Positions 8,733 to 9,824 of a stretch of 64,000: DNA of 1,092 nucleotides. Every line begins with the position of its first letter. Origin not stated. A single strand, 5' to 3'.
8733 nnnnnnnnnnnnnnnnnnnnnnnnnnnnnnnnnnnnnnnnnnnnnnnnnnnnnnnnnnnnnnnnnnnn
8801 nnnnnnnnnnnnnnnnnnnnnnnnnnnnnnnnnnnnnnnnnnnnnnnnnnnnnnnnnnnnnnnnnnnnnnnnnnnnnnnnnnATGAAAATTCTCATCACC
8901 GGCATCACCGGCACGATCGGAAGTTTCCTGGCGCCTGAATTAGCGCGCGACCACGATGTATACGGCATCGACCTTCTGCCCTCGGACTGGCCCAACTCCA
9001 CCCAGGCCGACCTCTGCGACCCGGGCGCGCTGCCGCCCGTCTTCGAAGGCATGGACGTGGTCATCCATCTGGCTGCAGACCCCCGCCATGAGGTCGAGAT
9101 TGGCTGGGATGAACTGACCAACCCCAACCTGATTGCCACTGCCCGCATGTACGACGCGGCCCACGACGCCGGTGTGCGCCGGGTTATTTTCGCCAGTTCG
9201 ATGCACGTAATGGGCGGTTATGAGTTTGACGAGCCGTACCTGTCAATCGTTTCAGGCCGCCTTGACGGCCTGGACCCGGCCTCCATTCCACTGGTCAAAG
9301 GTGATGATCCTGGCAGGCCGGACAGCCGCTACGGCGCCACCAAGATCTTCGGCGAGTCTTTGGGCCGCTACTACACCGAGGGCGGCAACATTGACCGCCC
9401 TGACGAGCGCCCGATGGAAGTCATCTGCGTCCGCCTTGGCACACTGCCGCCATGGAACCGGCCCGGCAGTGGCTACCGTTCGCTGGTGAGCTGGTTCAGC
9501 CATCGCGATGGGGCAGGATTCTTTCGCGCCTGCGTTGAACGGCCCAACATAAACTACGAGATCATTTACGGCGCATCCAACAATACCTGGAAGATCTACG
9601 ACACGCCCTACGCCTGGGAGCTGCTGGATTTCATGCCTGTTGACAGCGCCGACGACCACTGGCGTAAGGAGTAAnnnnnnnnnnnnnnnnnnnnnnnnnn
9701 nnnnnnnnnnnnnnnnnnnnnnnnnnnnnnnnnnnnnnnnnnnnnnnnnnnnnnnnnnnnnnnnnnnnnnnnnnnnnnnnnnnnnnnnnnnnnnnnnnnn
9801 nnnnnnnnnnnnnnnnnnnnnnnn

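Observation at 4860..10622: Three tandem copies of a two-gene SDR + NHL-propeller cassette: an amplification-divergence snapshot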

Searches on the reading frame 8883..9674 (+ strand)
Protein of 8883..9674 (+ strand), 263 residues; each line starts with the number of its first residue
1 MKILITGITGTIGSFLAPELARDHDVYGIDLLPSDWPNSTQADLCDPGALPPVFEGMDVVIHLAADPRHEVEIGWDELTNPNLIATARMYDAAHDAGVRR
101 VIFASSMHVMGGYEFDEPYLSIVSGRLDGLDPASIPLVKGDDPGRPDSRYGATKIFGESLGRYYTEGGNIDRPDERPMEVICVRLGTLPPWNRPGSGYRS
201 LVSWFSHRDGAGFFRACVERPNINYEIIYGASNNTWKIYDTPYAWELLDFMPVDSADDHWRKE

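Call 5: search_protein_families(library=pfam, proteins=[window:8883-9674:+], max_evalue=0.01)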
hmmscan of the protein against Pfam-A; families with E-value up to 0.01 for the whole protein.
window:8883-9674:+ (263 aa): 8 families
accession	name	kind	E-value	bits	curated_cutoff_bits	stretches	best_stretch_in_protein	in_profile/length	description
PF01370.27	Epimerase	-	7.1e-21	75.1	20.9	1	3-182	1-166/240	NAD dependent epimerase/dehydratase family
PF16363.11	GDP_Man_Dehyd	-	9e-11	42.2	27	1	4-112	1-135/332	GDP-mannose 4,6 dehydratase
PF01073.25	3Beta_HSD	-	1.7e-08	34.3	22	1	39-113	49-123/280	3-beta hydroxysteroid dehydrogenase/isomerase family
PF07993.18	NAD_binding_4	-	1.5e-07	31.3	20.1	1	54-171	86-198/258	Male sterility protein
PF13460.12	NAD_binding_10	-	3.3e-07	30.8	27.2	1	8-110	2-102/184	NAD(P)H-binding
PF04321.23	RmlD_sub_bind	-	4.8e-07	29.6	27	1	1-160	1-135/287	RmlD substrate binding domain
PF02719.21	Polysacc_synt_2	-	0.00024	20.8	20.2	0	43-106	62-128/293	Polysaccharide biosynthesis protein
PF05368.20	NmrA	-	0.0092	16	27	0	41-111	54-112/298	NmrA-like family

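Call 6: search_protein_families(library=ncbifam, proteins=[window:8883-9674:+], max_evalue=0.01)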
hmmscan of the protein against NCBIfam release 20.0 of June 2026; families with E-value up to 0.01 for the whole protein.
window:8883-9674:+ (263 aa): 12 families
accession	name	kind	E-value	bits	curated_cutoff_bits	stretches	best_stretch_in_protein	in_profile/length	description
NF041293.1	G6PDh_Azf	equivalog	1.2e-38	133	400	1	3-257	5-250/252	NAD-dependent glucose-6-phosphate dehydrogenase Azf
TIGR03466.1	HpnA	hypoth_equivalog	5.5e-09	35.3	367.65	1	1-112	1-119/327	hopanoid-associated sugar epimerase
NF043036.1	ErythonDh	equivalog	1.6e-07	30.8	325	1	1-112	1-131/321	D-erythronate dehydrogenase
NF004520.0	PRK05865.1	equivalog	5.1e-07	28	1509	1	1-109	1-106/854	sugar epimerase family protein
NF042422.1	oxyalk_red_OleD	equivalog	8.5e-06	25.3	580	1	1-109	1-113/329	2-alkyl-3-oxoalkanoate reductase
TIGR01214.1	rmlD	equivalog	0.00053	19.2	224.05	1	2-160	1-134/285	dTDP-4-dehydrorhamnose reductase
NF058621.1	DiazavRedAvaA7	equivalog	0.0006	19.5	400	1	1-105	1-113/304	3-diazoavenalumate denitrifying reductase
TIGR02197.1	heptose_epim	equivalog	0.00093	18.4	274.6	1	3-112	1-120/316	ADP-glyceromanno-heptose 6-epimerase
TIGR04180.1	EDH_00030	hypoth_equivalog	0.0011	18.1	475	0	42-112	56-127/297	NAD-dependent 4,6-dehydratase LegB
TIGR01179.1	galE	equivalog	0.0014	17.5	262.3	0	2-111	1-126/332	UDP-glucose 4-epimerase GalE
NF052578.1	StrlDmthSdmBMthl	equivalog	0.002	18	600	1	39-111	47-118/328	sterol demethylase protein SdmB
NF007956.0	PRK10675.1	subfamily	0.0071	15.5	394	0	57-112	74-130/338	UDP-glucose 4-epimerase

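Call 19: find_homologous_proteins(query=window:8883-9674:+, max_evalue=1e-20)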
Query window:8883-9674:+ (263 aa): 236 proteins with E <= 1e-20 among 1595 candidates; the best 120 are listed.
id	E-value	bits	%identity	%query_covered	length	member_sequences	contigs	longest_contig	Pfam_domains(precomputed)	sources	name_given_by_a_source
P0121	8.4e-165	565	90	100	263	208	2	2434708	PF04321.24,PF16363.12,PF01073.26,PF07993.19,PF13460.13,PF01370.28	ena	-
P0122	5.8e-162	556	89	100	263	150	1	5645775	PF04321.24,PF16363.12,PF01073.26,PF07993.19,PF13460.13,PF01370.28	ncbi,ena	-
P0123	3.3e-161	553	88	100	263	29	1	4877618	PF04321.24,PF16363.12,PF01073.26,PF07993.19,PF13460.13,PF01370.28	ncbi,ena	-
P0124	1.3e-159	548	89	100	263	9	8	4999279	PF04321.24,PF16363.12,PF01073.26,PF07993.19,PF13460.13,PF01370.28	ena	-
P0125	1.1e-156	539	87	100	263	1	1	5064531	PF04321.24,PF16363.12,PF01073.26,PF07993.19,PF13460.13,PF01370.28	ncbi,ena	-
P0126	7.5e-156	536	86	100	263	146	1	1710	PF04321.24,PF16363.12,PF01073.26,PF07993.19,PF13460.13,PF01370.28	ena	-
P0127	4.1e-153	527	84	100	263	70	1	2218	PF04321.24,PF16363.12,PF01073.26,PF07993.19,PF13460.13,PF01370.28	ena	-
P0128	1.6e-152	525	85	100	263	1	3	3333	PF04321.24,PF16363.12,PF01073.26,PF07993.19,PF13460.13,PF01370.28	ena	-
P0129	1.3e-147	509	83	100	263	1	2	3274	PF16363.12,PF01073.26,PF07993.19,PF13460.13,PF01370.28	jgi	-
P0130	1.9e-136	472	77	100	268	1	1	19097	PF04321.24,PF16363.12,PF01073.26,PF07993.19,PF13460.13,PF01370.28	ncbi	-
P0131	9.3e-109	381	65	98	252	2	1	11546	PF04321.24,PF16363.12,PF01073.26,PF07993.19,PF13460.13,PF01370.28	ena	-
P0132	1.2e-105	371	91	67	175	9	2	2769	-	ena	-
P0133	2.9e-100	353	63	98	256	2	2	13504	PF04321.24,PF16363.12,PF01073.26,PF07993.19,PF13460.13,PF01370.28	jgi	-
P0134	5.0e-99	349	82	70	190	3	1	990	PF01370.28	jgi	-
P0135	1.6e-98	348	62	98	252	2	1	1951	PF04321.24,PF16363.12,PF02719.22,PF01073.26,PF07993.19,PF13460.13,PF01370.28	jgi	-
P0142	1.0e-93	332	57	98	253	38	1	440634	PF04321.24,PF16363.12,PF02719.22,PF01073.26,PF07993.19,PF13460.13,PF01370.28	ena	-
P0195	1.2e-68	250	48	99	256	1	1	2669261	PF16363.12,PF01073.26,PF07993.19,PF13460.13,PF01370.28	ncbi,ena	-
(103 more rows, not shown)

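Call 47: find_encoding_contigs(protein=P0142, flank=6000, max_places=2)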
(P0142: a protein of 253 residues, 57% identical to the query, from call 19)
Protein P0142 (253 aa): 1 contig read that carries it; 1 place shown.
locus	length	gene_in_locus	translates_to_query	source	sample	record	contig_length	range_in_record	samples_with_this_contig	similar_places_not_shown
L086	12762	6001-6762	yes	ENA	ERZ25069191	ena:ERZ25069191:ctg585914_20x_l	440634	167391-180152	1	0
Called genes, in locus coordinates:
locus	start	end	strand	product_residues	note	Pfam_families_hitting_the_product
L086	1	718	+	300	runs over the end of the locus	PF00528:BPD_transp_1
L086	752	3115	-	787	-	PF00270:DEAD, PF04851:ResIII (faint), PF00271:Helicase_C, PF16124:RecQ_Zn_bind, PF09382:RQC, PF00570:HRDC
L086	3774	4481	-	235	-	-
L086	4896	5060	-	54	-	PF01954:AF2212-like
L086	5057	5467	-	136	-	-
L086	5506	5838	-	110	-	PF01954:AF2212-like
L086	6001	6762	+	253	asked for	PF01073:3Beta_HSD, PF01370:Epimerase, PF02719:Polysacc_synt_2 (faint), PF04321:RmlD_sub_bind, PF13460:NAD_binding_10, PF16363:GDP_Man_Dehyd, PF07993:NAD_binding_4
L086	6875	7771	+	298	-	PF17170:DUF5128 (faint), PF01436:NHL (weak)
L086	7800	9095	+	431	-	PF00202:Aminotran_3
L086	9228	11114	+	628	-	PF02129:Peptidase_S15, PF08530:PepX_C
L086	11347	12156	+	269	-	PF01177:Asp_Glu_race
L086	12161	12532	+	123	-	-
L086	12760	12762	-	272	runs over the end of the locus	-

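Call 48: find_encoding_contigs(protein=P0195, flank=6000, max_places=2)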
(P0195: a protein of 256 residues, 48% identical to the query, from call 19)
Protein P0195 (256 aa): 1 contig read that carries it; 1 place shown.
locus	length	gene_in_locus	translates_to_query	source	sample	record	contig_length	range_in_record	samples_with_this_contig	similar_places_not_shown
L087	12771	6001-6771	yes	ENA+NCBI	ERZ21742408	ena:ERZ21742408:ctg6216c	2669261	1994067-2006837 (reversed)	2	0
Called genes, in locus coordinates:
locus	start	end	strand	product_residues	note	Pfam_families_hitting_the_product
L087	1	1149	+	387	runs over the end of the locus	PF00923:TAL_FSA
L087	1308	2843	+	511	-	PF00342:PGI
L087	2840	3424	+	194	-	PF22461:SLBB_2 (weak), PF10531:SLBB, PF12836:HHH_3, PF00633:HHH, PF03934:T2SSK (weak), PF14520:HHH_5 (faint)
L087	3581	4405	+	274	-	PF10370:Rv2993c-like_N, PF01557:FAA_hydrolase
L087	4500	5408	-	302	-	-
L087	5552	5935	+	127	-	PF13650:Asp_protease_2 (weak), PF13975:gag-asp_proteas (weak)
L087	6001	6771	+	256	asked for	PF01370:Epimerase, PF13460:NAD_binding_10, PF16363:GDP_Man_Dehyd, PF01073:3Beta_HSD (weak), PF07993:NAD_binding_4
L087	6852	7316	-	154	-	PF03100:CcmE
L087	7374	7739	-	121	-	-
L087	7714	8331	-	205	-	PF01578:Cytochrom_C_asm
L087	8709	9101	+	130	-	PF00571:CBS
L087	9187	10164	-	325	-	PF13098:Thioredoxin_2 (weak)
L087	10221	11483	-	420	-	PF00296:Bac_luciferase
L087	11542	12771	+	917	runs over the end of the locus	PF17900:Peptidase_M1_N, PF01433:Peptidase_M1, PF11838:ERAP1_C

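Call 49: find_encoding_contigs(protein=P0130, flank=8000, max_places=2)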
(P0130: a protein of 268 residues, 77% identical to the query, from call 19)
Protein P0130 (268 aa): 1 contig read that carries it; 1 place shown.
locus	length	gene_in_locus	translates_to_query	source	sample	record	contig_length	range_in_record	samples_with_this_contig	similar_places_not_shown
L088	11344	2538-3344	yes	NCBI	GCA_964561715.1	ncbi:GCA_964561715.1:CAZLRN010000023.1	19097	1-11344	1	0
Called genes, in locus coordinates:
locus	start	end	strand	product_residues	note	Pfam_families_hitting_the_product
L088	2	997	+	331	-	?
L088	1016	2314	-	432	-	PF00324:AA_permease, PF13520:AA_permease_2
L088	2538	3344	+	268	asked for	PF01073:3Beta_HSD, PF01370:Epimerase, PF04321:RmlD_sub_bind (faint), PF16363:GDP_Man_Dehyd (faint), PF13460:NAD_binding_10 (weak), PF07993:NAD_binding_4 (weak)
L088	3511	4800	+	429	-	PF04015:DUF362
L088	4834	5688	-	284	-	PF07238:PilZ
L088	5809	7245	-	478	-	PF00672:HAMP (weak), PF00512:HisKA, PF02518:HATPase_c, PF13589:HATPase_c_3 (weak)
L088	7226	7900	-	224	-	PF00072:Response_reg, PF00486:Trans_reg_C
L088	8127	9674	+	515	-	PF00089:Trypsin, PF13365:Trypsin_2, PF00595:PDZ (weak), PF13180:PDZ_2, PF17820:PDZ_6, PF00595:PDZ, PF13180:PDZ_2 (weak), PF17820:PDZ_6, +1 more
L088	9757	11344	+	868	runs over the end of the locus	PF00690:Cation_ATPase_N, PF00122:E1-E2_ATPase, PF00702:Hydrolase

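Call 69: find_related_loci(query=A4, collection=metagenome_contigs, flank=4000)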
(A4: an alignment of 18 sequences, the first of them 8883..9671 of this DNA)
Query A4 (263 aa) in metagenome_contigs; peptide patterns used: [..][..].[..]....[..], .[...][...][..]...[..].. (x = any residue, [..] = any of these).
600 stretches matched a pattern (row limit reached: there are more); 176 encode a relative of the query (tblastn E <= 1e-3); the best 80 are kept; 80 distinct loci.
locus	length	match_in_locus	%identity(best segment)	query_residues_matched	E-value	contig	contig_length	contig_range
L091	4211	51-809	52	1-258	2e-88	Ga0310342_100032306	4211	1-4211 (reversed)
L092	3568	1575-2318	49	3-257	7e-73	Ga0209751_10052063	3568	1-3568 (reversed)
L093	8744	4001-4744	49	3-257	2e-71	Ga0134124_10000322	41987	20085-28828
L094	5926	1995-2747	47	3-261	4e-69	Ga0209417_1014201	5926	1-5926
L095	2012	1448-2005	48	3-196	1e-53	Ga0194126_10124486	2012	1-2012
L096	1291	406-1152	37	2-260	7e-47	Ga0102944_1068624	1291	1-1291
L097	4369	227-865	38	40-263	8e-45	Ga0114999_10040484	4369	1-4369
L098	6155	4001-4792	34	1-257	1e-41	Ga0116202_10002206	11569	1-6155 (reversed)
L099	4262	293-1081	34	2-258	3e-41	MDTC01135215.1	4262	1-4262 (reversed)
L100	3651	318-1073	33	1-261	4e-39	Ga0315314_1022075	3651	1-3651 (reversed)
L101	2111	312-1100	31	2-258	6e-34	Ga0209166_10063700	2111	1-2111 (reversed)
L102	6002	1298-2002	34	2-263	2e-33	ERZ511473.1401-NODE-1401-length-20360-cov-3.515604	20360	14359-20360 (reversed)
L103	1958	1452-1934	38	2-164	6e-32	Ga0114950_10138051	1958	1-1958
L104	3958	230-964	32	1-256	8e-32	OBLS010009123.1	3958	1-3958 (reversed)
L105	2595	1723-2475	28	1-261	1e-30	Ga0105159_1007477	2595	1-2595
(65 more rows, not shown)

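Call 77: search_protein_families(library=ncbifam, proteins=[L086:7800-9095:+, L086:9228-11114:+, L086:11347-12156:+], max_evalue=0.00001)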
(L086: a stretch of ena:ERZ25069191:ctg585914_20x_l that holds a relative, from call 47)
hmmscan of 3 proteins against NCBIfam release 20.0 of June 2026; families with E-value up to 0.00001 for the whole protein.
L086:7800-9095:+ (431 aa): 69 families (the best 25 are shown)
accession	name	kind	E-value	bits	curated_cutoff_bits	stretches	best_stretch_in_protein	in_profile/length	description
NF000818.0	PRK00062.1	subfamily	9e-89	298.1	398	1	14-425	5-427/429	glutamate-1-semialdehyde 2,1-aminomutase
TIGR00713.1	hemL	equivalog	1.5e-83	280.9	527.3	1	15-424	2-422/423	glutamate-1-semialdehyde 2,1-aminomutase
NF041362.1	GntE_guanitoxin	equivalog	5.3e-75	252.6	525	1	13-412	6-423/426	guanitoxin biosynthesis PLP-dependent transaminase GntE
NF009055.0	PRK12389.1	equivalog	2.8e-70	237.1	637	1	14-426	5-429/431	glutamate-1-semialdehyde 2,1-aminomutase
NF004856.0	PRK06209.1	equivalog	6.5e-51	173.2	486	1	12-339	8-346/450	glutamate-1-semialdehyde 2,1-aminomutase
NF002874.0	PRK03244.1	equivalog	1.9e-47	161.9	457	1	41-332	26-322/399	acetylornithine transaminase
TIGR00707.1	argD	subfamily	4.3e-43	147.6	410.05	1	39-337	8-314/381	acetylornithine/succinylornithine family transaminase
NF042418.1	LysJ_Th_th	equivalog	2.7e-42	145.1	700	1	38-318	16-301/386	[LysW]-aminoadipate semialdehyde transaminase LysJ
NF001864.0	PRK00615.1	equivalog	6.1e-42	143.7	706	1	17-339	9-349/433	glutamate-1-semialdehyde aminotransferase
NF004426.0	PRK05769.1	equivalog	3.1e-41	141.6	552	2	37-155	33-156/441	acetyl ornithine aminotransferase family protein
NF005453.0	PRK07046.1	subfamily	1.8e-40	138.9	425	1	3-425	18-451/453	transaminase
NF049976.1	AmadipTransam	equivalog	3.9e-40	138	650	2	197-328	189-325/416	2-aminoadipate transaminase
NF005993.0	PRK08117.1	subfamily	2.2e-39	135.3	574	2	42-157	27-146/433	aspartate aminotransferase family protein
NF005692.0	PRK07495.1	equivalog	2.6e-39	135.1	724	2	211-336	217-341/425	4-aminobutyrate--2-oxoglutarate transaminase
NF005985.0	PRK08088.1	equivalog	1.2e-38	132.9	713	2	196-360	197-366/426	4-aminobutyrate--2-oxoglutarate transaminase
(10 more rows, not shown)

L086:9228-11114:+ (628 aa): 3 families
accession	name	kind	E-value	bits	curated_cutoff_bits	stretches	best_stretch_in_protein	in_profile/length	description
TIGR00976.1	CocE_NonD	subfamily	3.7e-118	396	66.3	2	17-420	2-390/550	CocE/NonD family hydrolase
NF003780.0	PRK05371.1-1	subfamily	2.1e-15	56.2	642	0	477-584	455-556/594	Xaa-Pro dipeptidyl-peptidase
NF003782.0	PRK05371.1-3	subfamily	6.6e-07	28.1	711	0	57-159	188-304/648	Xaa-Pro dipeptidyl-peptidase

L086:11347-12156:+ (269 aa): 0 families
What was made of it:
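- The outgroup pair (L086) sits beside an aminotransferase, a CocE/NonD hydrolase and a racemase (calls 47, 77). The outgroup pair sits with an aminotransferase, a CocE/NonD hydrolase and a racemase (calls 47, 77).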

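Call 79: predict_structure(alignment_id=A4)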
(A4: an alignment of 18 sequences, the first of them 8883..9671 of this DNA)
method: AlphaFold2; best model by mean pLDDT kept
length: 263 residues; sequences in the alignment: 18
mean_pLDDT: 70.5   pTM: 0.76
mean pLDDT of the five models: 70.5, 69.5, 68.3, 67.7, 57.9
residues with pLDDT >= 90: 66; 70-90: 84; 50-70: 50; < 50: 63
segments of 3 or more residues with pLDDT < 50: 107-149, 187-202
pLDDT, mean of each block of 10 residues (from residue 1): 91 86 95 90 89 96 67 59 80 93 65 35 34 36 39 69 79 84 62 43 65 91 82 58 80 70 51
secondary structure, 60 per line:
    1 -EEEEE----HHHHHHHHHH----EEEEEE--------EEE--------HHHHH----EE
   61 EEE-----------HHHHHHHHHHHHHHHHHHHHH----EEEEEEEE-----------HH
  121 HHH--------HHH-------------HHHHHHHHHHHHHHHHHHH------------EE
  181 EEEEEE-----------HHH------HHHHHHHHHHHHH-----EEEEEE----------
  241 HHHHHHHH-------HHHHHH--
elements in order: E2-6 H11-20 E25-30 E39-41 H50-54 E59-63 H75-95 E100-107 H119-123 H148-166 E179-186 H207-219 E225-230 H241-248 H256-261
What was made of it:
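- The SDR is only about 28-30% identical to uronate dehydrogenase, carries two insertions (low AF2 confidence at 107-149 and 187-202, call 79), and has Met where most Udhs have the carboxylate-stabilising Asn.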

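Call 82: fold_search(model_id=the predicted structure, library=pdb)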
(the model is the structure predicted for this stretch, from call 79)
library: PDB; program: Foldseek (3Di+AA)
matches with E <= 10: 1591; with E <= 0.001: 708
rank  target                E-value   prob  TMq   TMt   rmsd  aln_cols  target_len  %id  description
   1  6mfh                  1.6e-14  1.00  0.71  0.68   5.4       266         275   29  Mutated Uronate Dehydrogenase (released 2019-09-11)
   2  3rft_A                2.5e-14  1.00  0.72  0.72   5.3       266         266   28  Crystal structure of uronate dehydrogenase from Agrobacterium tumefaciens (released 2011-06-15)
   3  3rfv_A                7.1e-14  1.00  0.72  0.71   5.4       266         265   29  Crystal structure of Uronate dehydrogenase from Agrobacterium tumefaciens complexed with NADH and product (released 2011-06-15)
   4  3rfx_A                1.1e-13  1.00  0.73  0.72   5.2       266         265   28  Crystal structure of uronate dehydrogenase from Agrobacterium tumefaciens, Y136A mutant complexed with NAD (released 2011-06-15)
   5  3ay3_A                1.6e-13  1.00  0.72  0.71   4.7       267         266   27  Crystal structure of glucuronic acid dehydrogeanse from Chromohalobacter salexigens (released 2011-10-26)
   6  4id9_B                7.5e-11  1.00  0.66  0.54   7.7       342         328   19  Crystal structure of a short-chain dehydrogenase/reductase superfamily protein from agrobacterium tumefaciens (TARGET  (released 2012-12-26)
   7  6kvc                  7.5e-11  1.00  0.60  0.53  10.4       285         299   23  MoeE5 in complex with UDP-glucose and NAD (released 2019-11-13)
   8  6kv9                  9.4e-11  1.00  0.58  0.52  10.8       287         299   23  MoeE5 in complex with UDP-glucuronic acid and NAD (released 2019-11-13)
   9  5u4q_B                1.2e-10  1.00  0.66  0.58   7.3       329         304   19  1.5 Angstrom Resolution Crystal Structure of NAD-Dependent Epimerase from Klebsiella pneumoniae in Complex with NAD. (released 2016-12-14)
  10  9ar1_A                2.4e-10  1.00  0.56  0.48   7.4       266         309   22  Structure of Epimerase Mth373 bound to uridine-5'-diphosphate-xylopyranose (released 2025-01-29)
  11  3ehe_A                3.5e-10  1.00  0.65  0.59   6.8       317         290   20  Crystal structure of UDP-glucose 4 epimerase (galE-1) from Archaeoglobus fulgidus (released 2008-10-14)
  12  3icp                  7.5e-10  1.00  0.67  0.61   6.3       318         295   20  Crystal Structure of UDP-galactose 4-epimerase (released 2010-07-21)
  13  8vr2_D                7.5e-10  1.00  0.63  0.53   7.0       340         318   19  Crystal structure of the Pcryo_0617 oxidoreductase/decarboxylase from Psychrobacter cryohalolentis K5 in the presence  (released 2024-01-31)
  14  4id9_A                7.5e-10  1.00  0.60  0.50  10.6       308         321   21  Crystal structure of a short-chain dehydrogenase/reductase superfamily protein from agrobacterium tumefaciens (TARGET  (released 2012-12-26)
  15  3m2p_C                7.9e-10  1.00  0.66  0.62   7.0       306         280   17  The crystal structure of UDP-N-acetylglucosamine 4-epimerase from Bacillus cereus (released 2010-04-07)
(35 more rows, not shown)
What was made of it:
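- On Uronate dehydrogenase (Udh): The top 5 fold matches are Udh structures (call 82).
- The top five fold matches are all uronate dehydrogenases, TM 0.72 (call 82).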
